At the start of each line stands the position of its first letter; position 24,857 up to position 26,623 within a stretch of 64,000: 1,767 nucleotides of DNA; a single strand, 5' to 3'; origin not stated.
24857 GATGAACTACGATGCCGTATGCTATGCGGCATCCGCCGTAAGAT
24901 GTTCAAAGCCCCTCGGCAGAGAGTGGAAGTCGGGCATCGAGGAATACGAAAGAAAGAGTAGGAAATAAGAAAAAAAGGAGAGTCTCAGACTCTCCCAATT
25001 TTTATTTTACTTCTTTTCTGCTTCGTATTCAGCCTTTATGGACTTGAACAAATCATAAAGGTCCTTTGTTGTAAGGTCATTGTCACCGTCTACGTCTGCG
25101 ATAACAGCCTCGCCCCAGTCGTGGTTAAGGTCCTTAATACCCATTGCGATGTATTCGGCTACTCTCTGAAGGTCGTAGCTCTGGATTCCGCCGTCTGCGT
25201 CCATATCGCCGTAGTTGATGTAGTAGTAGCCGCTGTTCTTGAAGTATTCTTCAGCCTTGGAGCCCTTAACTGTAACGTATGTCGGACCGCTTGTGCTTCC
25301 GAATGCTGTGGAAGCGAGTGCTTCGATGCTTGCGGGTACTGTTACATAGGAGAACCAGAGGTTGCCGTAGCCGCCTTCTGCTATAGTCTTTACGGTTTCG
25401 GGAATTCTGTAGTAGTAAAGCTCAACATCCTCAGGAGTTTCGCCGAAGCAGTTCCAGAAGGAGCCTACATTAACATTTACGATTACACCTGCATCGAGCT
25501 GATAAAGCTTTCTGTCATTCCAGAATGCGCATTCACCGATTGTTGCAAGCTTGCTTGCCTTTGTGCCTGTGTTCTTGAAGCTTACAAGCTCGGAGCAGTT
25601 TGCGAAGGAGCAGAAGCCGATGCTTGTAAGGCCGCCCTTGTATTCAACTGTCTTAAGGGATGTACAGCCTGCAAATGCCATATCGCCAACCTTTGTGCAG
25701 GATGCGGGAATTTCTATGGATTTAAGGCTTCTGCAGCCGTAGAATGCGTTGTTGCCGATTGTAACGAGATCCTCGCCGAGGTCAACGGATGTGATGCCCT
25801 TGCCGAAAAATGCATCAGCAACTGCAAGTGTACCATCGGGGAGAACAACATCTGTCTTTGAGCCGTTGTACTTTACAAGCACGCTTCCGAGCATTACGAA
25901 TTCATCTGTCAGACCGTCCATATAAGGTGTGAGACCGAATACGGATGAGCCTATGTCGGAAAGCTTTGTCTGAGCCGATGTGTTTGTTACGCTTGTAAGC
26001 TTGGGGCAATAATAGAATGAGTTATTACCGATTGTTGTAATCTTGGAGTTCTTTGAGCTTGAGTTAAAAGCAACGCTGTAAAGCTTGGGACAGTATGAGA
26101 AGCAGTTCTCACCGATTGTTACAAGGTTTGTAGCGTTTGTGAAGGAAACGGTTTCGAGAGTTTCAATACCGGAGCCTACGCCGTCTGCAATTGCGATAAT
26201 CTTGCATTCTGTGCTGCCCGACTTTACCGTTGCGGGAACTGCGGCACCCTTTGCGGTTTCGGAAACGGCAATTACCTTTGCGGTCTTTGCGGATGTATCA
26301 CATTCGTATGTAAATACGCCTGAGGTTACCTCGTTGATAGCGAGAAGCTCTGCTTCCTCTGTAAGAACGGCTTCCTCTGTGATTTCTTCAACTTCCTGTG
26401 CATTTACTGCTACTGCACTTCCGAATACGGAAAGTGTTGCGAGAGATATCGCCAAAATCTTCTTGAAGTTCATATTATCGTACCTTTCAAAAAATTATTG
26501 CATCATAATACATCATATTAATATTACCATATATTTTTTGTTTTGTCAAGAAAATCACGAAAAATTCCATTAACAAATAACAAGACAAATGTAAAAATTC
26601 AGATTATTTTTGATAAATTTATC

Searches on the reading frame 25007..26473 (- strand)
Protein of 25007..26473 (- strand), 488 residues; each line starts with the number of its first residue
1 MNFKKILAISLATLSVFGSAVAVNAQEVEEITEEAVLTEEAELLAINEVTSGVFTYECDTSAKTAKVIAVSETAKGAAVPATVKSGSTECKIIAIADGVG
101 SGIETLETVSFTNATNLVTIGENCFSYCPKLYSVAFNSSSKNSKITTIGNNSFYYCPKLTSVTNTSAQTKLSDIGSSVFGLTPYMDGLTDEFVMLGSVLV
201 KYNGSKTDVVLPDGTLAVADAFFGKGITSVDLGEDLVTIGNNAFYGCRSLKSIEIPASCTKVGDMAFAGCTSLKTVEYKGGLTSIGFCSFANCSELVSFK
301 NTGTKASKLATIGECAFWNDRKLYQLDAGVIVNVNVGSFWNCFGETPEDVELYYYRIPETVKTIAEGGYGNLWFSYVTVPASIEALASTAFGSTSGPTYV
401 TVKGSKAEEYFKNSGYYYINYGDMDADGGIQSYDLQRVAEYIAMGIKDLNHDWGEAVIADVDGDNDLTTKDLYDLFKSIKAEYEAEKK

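Call 92: search_protein_families(library=pfam, proteins=[window:25007-26473:-], max_evalue=0.00001)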
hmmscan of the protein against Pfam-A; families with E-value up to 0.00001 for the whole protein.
window:25007-26473:- (488 aa): 1 family
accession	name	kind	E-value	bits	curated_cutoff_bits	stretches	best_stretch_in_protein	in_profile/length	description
PF13306.12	LRR_5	-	3.5e-37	127.6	27.7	2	220-342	6-123/127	BspA type Leucine rich repeat region (6 copies)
